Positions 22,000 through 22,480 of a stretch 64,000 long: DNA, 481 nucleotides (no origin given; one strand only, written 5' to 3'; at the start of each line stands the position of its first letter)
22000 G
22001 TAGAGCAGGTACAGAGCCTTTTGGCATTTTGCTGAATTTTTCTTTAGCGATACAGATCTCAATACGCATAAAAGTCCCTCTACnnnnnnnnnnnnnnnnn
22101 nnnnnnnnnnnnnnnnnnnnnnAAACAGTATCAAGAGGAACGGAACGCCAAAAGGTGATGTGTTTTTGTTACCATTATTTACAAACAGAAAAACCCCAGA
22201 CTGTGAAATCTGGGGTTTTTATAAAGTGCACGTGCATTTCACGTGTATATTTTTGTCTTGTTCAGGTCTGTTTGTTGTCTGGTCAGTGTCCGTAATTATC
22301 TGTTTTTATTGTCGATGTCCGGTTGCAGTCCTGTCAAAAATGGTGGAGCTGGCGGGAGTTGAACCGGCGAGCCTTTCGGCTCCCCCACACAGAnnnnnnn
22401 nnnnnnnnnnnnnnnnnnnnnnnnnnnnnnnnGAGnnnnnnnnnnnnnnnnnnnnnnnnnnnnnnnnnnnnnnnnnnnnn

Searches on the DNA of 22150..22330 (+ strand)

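Call 13: search_dna_similar(query=window:22150-22330:+, collection=ecoli_genomes, mode=distant, max_rows=40, rows=spread, max_evalue=0.01)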
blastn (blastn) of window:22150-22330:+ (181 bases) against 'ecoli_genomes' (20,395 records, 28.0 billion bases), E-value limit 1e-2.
Records with a match: 571; places in all: 574; records where one place covers at least 80% of the query: 568.
Genomes with a match: 571 of 5426; with a place that covers at least 80% of the query: 568. Places per genome that has any: lowest 1, median 1, highest 2. On chromosomes: 574 places; on plasmids: 0.
Best place of each record, by identity: >=99% 18; 80-90% 538; 60-80% 15.
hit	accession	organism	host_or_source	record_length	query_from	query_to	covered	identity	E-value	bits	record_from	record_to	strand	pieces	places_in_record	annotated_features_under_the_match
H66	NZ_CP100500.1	Escherichia coli strain LH50-c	Gallus gallus domesticus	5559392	1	181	100%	100.0%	9e-87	327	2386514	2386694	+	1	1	none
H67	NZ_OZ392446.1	Escherichia coli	Gallus gallus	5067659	1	181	100%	99.4%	4e-85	323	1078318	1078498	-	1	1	none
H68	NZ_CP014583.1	Escherichia coli strain CFSAN004176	Homo sapiens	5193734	1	181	100%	85.6%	2e-51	210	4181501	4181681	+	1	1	none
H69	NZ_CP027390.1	Escherichia coli strain 2015C-4944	missing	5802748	1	181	100%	85.1%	8e-50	205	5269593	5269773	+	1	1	none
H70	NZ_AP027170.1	Escherichia coli strain 20.1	Bos taurus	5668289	1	181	100%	85.1%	8e-50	205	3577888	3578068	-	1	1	none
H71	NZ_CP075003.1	Escherichia coli strain 6817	Homo sapiens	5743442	1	181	100%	85.1%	8e-50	205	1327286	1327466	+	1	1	none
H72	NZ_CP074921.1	Escherichia coli strain 07_3986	Homo sapiens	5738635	1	181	100%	85.1%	8e-50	205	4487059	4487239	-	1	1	none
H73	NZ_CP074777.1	Escherichia coli strain 96_1414P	Homo sapiens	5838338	1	181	100%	85.1%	8e-50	205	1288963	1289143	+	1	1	none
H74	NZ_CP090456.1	Escherichia coli strain B379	Homo sapiens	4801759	1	181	100%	84.5%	9e-49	201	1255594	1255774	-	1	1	none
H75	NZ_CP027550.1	Escherichia coli strain 2015C-4136CT1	Homo sapiens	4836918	8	181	96%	81.0%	7e-38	166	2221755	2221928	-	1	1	none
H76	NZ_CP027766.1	Escherichia coli strain 2013C-3342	Homo sapiens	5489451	11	181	94%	81.4%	3e-36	159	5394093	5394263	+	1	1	none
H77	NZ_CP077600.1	Escherichia coli O111:H8 strain 05-3004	Homo sapiens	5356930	11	181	94%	81.4%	3e-36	159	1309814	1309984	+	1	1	none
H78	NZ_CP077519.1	Escherichia coli O111:H8 strain 7-16 37A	bovine feces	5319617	11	181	94%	81.4%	3e-36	159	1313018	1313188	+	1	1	none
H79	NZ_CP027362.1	Escherichia coli strain 95-3192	missing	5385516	11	181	94%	81.3%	7e-38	165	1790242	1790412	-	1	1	none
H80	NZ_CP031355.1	Escherichia coli O145 strain RM8995-C1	missing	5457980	11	181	94%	81.3%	7e-38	165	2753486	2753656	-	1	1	none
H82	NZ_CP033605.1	Escherichia coli O157:H7 strain TR01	Cattle carcass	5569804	17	181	91%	80.6%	1e-34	154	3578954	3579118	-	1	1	none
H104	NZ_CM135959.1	Escherichia coli strain NY1601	Chicken feces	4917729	17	181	91%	78.2%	3e-29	136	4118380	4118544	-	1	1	none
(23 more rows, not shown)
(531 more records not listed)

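Call 14: get_annotated_region(hit=H82, flank=2500)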
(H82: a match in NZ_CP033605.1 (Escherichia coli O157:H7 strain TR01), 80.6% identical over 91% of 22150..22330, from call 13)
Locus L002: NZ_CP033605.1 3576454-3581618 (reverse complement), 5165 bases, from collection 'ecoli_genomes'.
description: Escherichia coli O157:H7 strain TR01 chromosome, complete genome
organism: Escherichia coli O157:H7 strain TR01 (NCBI taxid 83334)
replicon: chromosome; assembly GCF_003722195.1
host: -; source: Cattle carcass; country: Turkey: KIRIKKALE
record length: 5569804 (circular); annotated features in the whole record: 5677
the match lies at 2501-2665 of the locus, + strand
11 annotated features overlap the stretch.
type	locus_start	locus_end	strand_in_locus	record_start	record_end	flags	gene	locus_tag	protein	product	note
CDS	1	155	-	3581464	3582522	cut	espW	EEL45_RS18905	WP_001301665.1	T3SS effector EspW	-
CDS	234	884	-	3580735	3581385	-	-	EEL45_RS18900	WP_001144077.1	DUF1076 domain-containing protein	-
CDS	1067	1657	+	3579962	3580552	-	espM2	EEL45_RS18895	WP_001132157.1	T3SS effector guanine nucleotide exchange factor EspM2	-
CDS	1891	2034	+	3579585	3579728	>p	-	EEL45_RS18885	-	tail fiber assembly protein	incomplete; partial in the middle of a contig; missing N-terminus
CDS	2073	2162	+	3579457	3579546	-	-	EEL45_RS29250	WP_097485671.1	capsid protein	-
CDS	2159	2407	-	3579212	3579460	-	-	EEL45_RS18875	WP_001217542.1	DinI-like family protein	-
tmRNA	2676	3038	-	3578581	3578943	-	ssrA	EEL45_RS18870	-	transfer-messenger RNA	-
CDS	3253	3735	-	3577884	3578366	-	smpB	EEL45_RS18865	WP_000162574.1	SsrA-binding protein SmpB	-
CDS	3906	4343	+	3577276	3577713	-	ratA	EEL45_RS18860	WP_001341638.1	type II toxin-antitoxin system toxin RatA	-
CDS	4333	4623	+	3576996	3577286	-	yfjF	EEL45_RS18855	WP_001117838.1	RnfH family protein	-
CDS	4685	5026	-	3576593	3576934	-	bamE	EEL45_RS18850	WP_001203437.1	outer membrane protein assembly factor BamE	-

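Call 15: get_annotated_region(hit=H68, flank=2500)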
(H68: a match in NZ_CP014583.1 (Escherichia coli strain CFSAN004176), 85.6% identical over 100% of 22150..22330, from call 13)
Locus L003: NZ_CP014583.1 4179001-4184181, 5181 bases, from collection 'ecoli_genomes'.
description: Escherichia coli strain CFSAN004176 chromosome, complete genome
organism: Escherichia coli strain CFSAN004176 (NCBI taxid 562)
replicon: chromosome; assembly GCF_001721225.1
host: Homo sapiens; source: missing; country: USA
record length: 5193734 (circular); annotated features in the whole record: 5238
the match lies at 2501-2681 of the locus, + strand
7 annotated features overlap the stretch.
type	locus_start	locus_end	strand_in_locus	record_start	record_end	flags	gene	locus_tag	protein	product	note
CDS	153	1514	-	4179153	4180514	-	espK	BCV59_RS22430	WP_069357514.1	type III secretion system effector EspK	-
CDS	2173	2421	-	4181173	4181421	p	-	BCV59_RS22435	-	DinI-like family protein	internal stop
tmRNA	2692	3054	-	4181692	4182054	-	ssrA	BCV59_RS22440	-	transfer-messenger RNA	-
CDS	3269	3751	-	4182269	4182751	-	smpB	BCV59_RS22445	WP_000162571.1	SsrA-binding protein SmpB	-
CDS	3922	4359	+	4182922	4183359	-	ratA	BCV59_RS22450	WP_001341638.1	type II toxin-antitoxin system toxin RatA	-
CDS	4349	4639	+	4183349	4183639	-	yfjF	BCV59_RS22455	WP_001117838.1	RnfH family protein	-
CDS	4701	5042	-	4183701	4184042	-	bamE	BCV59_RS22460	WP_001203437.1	outer membrane protein assembly factor BamE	-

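Call 16: get_annotated_region(hit=H76, flank=2500)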
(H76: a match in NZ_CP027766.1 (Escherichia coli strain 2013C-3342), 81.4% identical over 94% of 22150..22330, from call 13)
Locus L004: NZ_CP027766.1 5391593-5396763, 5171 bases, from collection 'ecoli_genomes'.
description: Escherichia coli strain 2013C-3342 chromosome, complete genome
organism: Escherichia coli strain 2013C-3342 (NCBI taxid 562)
replicon: chromosome; assembly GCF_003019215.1
host: Homo sapiens; source: stool; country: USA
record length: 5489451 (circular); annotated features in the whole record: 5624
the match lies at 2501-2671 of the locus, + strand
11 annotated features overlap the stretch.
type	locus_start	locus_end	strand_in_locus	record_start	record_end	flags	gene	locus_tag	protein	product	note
CDS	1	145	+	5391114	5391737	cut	-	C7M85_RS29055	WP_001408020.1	Ail/Lom family outer membrane beta-barrel protein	-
CDS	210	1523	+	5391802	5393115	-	-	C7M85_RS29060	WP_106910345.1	prophage tail fiber N-terminal domain-containing protein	-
CDS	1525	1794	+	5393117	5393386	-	-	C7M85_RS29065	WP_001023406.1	phage tail fiber C-terminal domain-containing protein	-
CDS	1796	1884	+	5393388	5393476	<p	-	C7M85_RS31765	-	hypothetical protein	frameshifted; incomplete; partial in the middle of a contig; missing N-terminus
CDS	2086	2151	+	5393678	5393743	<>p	-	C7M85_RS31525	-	capsid protein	incomplete; partial in the middle of a contig; missing N-terminus and C-terminus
CDS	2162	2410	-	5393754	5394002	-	-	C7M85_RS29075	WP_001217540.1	DinI-like family protein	-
tmRNA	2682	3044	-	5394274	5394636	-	ssrA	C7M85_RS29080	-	transfer-messenger RNA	-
CDS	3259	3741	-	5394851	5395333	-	smpB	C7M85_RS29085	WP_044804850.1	SsrA-binding protein SmpB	-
CDS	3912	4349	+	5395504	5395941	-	ratA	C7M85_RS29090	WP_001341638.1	type II toxin-antitoxin system toxin RatA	-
CDS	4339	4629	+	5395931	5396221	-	yfjF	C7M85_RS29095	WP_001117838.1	RnfH family protein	-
CDS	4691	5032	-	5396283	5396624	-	bamE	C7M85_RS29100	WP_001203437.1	outer membrane protein assembly factor BamE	-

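Call 17: get_annotated_region(hit=H104, flank=2500)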
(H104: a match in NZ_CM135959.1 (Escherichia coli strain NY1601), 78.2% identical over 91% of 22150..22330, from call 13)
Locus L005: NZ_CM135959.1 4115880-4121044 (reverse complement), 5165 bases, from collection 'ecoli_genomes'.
description: Escherichia coli strain NY1601 chromosome, whole genome shotgun sequence
organism: Escherichia coli strain NY1601 (NCBI taxid 562)
replicon: chromosome; assembly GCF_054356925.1
host: -; source: Chicken feces; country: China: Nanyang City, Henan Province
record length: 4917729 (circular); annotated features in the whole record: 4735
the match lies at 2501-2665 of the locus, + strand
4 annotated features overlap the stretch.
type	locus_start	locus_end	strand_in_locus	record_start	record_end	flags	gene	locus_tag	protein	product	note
CDS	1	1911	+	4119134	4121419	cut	-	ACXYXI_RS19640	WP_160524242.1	prophage tail fiber N-terminal domain-containing protein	-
CDS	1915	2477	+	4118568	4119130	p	-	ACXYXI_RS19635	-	DUF4376 domain-containing protein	frameshifted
CDS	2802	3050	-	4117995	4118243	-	-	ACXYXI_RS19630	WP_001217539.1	DinI-like family protein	-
CDS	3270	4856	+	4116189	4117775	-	prfC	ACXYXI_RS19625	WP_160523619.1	peptide chain release factor 3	-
